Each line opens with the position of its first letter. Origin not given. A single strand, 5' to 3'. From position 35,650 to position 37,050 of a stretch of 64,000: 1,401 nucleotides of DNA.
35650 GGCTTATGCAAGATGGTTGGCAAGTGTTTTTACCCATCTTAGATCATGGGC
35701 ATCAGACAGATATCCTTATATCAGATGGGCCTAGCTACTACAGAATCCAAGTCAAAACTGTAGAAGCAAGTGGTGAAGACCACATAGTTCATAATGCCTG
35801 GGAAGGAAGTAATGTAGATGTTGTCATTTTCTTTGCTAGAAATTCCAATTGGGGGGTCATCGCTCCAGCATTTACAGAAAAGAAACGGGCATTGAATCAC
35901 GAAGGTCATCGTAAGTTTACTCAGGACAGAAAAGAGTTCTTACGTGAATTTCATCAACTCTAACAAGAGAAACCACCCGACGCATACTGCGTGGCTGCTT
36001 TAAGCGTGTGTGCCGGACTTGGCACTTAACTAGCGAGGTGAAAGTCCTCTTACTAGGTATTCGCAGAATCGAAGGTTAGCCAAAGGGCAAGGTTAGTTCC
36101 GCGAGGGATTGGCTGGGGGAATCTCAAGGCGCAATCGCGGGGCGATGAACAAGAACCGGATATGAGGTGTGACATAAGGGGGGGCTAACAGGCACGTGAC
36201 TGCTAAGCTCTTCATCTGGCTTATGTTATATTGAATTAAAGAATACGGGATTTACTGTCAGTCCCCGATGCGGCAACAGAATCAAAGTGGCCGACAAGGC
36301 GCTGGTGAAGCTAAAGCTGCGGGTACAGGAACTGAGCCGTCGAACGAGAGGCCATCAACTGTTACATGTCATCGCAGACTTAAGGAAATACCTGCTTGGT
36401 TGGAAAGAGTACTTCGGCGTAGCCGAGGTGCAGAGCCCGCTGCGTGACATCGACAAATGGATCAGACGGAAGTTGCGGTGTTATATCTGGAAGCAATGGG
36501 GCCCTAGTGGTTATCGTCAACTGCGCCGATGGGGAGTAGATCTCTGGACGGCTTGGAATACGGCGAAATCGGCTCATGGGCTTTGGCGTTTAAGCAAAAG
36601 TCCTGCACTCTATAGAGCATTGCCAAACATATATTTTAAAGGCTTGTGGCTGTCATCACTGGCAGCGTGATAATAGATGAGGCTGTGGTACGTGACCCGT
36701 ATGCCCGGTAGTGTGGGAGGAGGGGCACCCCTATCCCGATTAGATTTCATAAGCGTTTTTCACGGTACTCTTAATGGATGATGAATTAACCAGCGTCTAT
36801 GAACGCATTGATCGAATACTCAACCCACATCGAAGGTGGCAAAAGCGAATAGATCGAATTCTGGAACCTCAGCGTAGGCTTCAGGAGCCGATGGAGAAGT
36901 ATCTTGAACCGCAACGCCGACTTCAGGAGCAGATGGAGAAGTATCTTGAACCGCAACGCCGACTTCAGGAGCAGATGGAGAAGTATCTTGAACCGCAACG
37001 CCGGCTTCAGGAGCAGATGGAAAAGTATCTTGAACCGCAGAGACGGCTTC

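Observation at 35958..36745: Miniature group IIC intron inserted in the cassette-sense strand of an attC core site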

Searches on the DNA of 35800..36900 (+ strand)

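Call 3: search_rna_families(source=window, start=35800, end=36900, threshold=evalue, max_evalue=10, show_alignments=6)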
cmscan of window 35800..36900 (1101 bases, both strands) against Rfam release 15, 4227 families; matches with E-value up to 10: 5.
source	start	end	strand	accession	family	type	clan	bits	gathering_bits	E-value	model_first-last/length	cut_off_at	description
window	36095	36270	+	RF02001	group-II-D1D4-3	Intron;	CL00102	45.4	32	1e-07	1-170/170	no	Group II catalytic intron D1-D4-3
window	36639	36660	+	RF01114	TMV_UPD-PK1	Cis-reg;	-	18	33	1.6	1-22/22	no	Pseudoknot of upstream pseudoknot domain (UPD) of the 3'UTR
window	36658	36787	-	RF02115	FAM13A-AS1_2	Gene; lncRNA;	-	14.1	38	3.8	1-110/110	no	FAM13A antisense RNA 1 conserved region 2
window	35895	35961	-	RF01127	sR42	Gene; snRNA; snoRNA; CD-box;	-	12.5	38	3.9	1-63/63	no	Small nucleolar RNA sR42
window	36879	36891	-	RF01151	snoU82P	Gene; snRNA; snoRNA; CD-box;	-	12.3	42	2.9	43-55/55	no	Small nucleolar RNA U82P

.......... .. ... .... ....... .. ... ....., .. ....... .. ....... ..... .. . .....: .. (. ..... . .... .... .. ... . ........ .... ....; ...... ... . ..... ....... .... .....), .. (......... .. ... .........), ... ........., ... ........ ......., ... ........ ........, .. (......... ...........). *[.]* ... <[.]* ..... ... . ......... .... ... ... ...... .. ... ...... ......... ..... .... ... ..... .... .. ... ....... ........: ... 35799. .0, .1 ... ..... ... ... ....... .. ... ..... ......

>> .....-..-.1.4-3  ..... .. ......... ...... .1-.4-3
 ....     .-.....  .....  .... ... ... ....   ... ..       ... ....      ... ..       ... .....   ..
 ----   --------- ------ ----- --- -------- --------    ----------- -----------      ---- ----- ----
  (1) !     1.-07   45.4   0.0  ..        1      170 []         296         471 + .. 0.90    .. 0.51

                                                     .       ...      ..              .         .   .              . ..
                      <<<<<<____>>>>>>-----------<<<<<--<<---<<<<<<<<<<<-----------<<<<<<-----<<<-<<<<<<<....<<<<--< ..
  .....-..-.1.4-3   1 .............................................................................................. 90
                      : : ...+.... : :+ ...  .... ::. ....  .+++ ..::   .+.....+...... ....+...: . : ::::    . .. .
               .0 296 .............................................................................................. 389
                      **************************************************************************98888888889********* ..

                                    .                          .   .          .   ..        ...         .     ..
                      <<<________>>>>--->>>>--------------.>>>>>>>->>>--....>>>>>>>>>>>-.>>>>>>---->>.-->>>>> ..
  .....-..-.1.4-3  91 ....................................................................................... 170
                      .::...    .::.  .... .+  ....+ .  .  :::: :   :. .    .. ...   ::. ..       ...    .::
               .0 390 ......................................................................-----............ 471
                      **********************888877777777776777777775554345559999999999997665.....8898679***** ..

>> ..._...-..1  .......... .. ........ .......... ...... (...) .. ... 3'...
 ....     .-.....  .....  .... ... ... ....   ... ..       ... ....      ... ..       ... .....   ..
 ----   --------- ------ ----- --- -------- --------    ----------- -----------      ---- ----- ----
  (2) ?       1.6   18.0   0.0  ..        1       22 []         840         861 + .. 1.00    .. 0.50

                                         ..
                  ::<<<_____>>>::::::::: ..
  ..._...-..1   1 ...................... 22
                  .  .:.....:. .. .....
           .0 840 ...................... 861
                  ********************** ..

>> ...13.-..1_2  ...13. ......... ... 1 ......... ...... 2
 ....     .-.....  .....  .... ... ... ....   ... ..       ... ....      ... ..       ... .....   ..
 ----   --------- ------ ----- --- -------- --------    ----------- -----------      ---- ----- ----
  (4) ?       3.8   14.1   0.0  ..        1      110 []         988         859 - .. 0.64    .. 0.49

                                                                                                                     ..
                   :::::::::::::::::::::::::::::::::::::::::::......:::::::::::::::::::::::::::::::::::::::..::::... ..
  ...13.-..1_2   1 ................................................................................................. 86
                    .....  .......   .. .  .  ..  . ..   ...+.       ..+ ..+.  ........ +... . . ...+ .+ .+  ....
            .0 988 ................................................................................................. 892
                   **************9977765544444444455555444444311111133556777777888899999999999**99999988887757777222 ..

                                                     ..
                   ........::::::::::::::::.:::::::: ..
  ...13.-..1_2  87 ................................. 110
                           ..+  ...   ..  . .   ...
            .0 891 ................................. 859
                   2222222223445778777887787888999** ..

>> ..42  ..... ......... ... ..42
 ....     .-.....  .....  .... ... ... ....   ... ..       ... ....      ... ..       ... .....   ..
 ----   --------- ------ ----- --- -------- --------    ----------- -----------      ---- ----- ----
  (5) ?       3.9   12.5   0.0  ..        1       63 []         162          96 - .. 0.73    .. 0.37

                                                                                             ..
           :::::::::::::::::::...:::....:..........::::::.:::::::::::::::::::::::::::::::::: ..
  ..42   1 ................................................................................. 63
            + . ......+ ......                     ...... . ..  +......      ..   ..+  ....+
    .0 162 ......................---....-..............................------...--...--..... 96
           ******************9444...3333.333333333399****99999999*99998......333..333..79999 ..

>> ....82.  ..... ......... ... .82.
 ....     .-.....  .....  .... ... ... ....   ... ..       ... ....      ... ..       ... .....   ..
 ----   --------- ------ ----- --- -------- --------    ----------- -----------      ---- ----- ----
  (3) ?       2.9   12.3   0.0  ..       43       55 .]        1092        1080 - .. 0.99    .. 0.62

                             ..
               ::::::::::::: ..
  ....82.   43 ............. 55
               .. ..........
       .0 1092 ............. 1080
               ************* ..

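Call 56: search_rna_families(source=L002, start=2600, end=4520, threshold=evalue, max_evalue=0.1, show_alignments=3)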
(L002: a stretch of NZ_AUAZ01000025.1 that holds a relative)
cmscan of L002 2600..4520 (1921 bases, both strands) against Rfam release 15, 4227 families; matches with E-value up to 0.1: 3.
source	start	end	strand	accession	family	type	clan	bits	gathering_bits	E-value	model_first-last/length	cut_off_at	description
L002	2726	2900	+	RF02001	group-II-D1D4-3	Intron;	CL00102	126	32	4.9e-27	1-170/170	no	Group II catalytic intron D1-D4-3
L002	2938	3019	+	RF01998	group-II-D1D4-1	Intron;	CL00102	57.3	35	3.4e-09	1-84/84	no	Group II catalytic intron D1-D4-1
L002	4403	4477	+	RF00029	Intron_gpII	Intron;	-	27.1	40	0.0096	1-77/77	no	Group II catalytic intron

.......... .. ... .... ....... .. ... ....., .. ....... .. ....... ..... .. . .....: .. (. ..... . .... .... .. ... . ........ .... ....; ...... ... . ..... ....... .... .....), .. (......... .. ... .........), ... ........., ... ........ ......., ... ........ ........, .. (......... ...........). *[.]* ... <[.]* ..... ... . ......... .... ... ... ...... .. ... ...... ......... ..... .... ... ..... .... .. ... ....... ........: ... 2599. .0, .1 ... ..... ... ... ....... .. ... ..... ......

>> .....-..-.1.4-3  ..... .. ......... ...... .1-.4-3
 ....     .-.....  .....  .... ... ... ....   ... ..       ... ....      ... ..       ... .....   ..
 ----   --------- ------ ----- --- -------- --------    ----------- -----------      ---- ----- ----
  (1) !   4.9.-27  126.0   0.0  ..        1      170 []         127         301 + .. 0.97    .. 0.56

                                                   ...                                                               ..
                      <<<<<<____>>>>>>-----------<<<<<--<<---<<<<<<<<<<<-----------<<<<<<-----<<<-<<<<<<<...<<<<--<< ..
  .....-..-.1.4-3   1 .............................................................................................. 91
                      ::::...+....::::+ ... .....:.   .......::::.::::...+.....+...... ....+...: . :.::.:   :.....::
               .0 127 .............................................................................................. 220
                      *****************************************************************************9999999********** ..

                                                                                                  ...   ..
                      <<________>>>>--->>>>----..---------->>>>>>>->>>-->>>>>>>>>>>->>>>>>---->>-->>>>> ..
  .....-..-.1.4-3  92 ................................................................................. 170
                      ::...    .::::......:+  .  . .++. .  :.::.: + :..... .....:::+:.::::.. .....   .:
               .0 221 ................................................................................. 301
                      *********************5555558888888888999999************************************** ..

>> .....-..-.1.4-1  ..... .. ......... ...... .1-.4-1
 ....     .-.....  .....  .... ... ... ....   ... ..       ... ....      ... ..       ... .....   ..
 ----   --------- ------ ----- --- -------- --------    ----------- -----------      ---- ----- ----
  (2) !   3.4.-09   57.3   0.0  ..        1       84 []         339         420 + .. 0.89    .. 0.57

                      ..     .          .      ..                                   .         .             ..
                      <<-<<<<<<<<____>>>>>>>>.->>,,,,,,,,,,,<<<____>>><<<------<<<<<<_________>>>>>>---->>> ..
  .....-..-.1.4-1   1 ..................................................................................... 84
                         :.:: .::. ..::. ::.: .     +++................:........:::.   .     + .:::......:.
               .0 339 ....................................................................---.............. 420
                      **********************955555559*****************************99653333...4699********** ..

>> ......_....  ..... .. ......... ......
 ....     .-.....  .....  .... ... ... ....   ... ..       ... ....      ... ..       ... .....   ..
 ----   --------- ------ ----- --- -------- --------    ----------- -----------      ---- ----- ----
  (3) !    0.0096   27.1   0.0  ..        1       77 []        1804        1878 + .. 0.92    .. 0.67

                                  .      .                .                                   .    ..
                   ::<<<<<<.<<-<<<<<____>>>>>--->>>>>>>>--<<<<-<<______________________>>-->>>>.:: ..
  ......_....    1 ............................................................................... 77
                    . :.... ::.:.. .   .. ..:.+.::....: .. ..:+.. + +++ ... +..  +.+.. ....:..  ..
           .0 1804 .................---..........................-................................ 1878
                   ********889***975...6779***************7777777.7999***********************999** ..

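Call 57: search_dna_similar(query=L079:3583-3900:+, collection=plasmids, mode=near, max_rows=40)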
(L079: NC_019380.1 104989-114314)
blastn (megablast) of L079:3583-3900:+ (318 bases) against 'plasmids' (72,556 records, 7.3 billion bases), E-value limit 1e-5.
Records with a match: 9; places in all: 10; records where one place covers at least 80% of the query: 9.
Best place of each record, by identity: >=99% 8; 80-90% 1.
By first word of the organism name: Shewanella 2; Vibrio 2; Aeromonas 1; Escherichia 1; Klebsiella 1; Enterobacter 1; Proteus 1.
By predicted mobility (MOB-suite, as given by PLSDB): conjugative 7; mobilizable 1; non-mobilizable 1.
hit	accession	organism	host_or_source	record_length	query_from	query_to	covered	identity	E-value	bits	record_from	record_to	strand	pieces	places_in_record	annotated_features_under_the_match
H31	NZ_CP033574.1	Shewanella algae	Neophocaena phocaenoides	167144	1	318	100%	100.0%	2e-165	588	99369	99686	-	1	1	none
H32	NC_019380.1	Aeromonas hydrophila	-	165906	1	318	100%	100.0%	2e-165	588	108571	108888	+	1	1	none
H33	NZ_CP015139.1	Escherichia coli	Homo sapiens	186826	1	318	100%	100.0%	2e-165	588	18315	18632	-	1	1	none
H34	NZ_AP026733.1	Shewanella xiamenensis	-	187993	1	318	100%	100.0%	2e-165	588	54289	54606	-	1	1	none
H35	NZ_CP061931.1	Klebsiella michiganensis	Homo sapiens,Rectal swab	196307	1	318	100%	100.0%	2e-165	588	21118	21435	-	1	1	none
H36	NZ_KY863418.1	Enterobacter asburiae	Homo sapiens,urine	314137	1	318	100%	100.0%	2e-165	588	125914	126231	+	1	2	none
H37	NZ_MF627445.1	Vibrio parahaemolyticus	shrimp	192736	1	318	100%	100.0%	2e-165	588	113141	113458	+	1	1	none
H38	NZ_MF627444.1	Vibrio parahaemolyticus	shrimp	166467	1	318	100%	100.0%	2e-165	588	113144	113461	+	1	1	none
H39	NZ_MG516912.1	Proteus penneri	silver gull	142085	1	306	96%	82.6%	9e-69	267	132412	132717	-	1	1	hypothetical protein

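Call 60: search_dna_similar(query=L079:3583-3990:+, collection=plasmids, mode=distant, max_rows=40, max_evalue=1e-8)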
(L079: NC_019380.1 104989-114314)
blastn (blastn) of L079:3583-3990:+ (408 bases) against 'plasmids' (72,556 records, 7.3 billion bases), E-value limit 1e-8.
Records with a match: 9; places in all: 10; records where one place covers at least 80% of the query: 9.
Best place of each record, by identity: >=99% 8; 60-80% 1.
By first word of the organism name: Shewanella 2; Vibrio 2; Aeromonas 1; Escherichia 1; Klebsiella 1; Enterobacter 1; Proteus 1.
By predicted mobility (MOB-suite, as given by PLSDB): conjugative 7; non-mobilizable 1; mobilizable 1.
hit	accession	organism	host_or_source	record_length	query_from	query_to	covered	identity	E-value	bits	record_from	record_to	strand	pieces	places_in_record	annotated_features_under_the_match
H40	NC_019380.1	Aeromonas hydrophila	-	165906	1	408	100%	100.0%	0e+0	737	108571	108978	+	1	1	none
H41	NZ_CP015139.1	Escherichia coli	Homo sapiens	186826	1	408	100%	100.0%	0e+0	737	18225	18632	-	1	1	none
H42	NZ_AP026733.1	Shewanella xiamenensis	-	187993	1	408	100%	100.0%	0e+0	737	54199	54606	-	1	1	none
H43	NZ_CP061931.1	Klebsiella michiganensis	Homo sapiens,Rectal swab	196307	1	408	100%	100.0%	0e+0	737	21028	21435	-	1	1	none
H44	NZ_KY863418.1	Enterobacter asburiae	Homo sapiens,urine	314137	1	408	100%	100.0%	0e+0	737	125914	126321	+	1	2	none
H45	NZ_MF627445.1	Vibrio parahaemolyticus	shrimp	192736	1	408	100%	100.0%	0e+0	737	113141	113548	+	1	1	none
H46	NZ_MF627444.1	Vibrio parahaemolyticus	shrimp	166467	1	408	100%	100.0%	0e+0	737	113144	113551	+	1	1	none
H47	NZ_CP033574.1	Shewanella algae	Neophocaena phocaenoides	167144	1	408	100%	99.8%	0e+0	732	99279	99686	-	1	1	none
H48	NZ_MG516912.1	Proteus penneri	silver gull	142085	1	386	95%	78.6%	9e-85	321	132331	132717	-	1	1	hypothetical protein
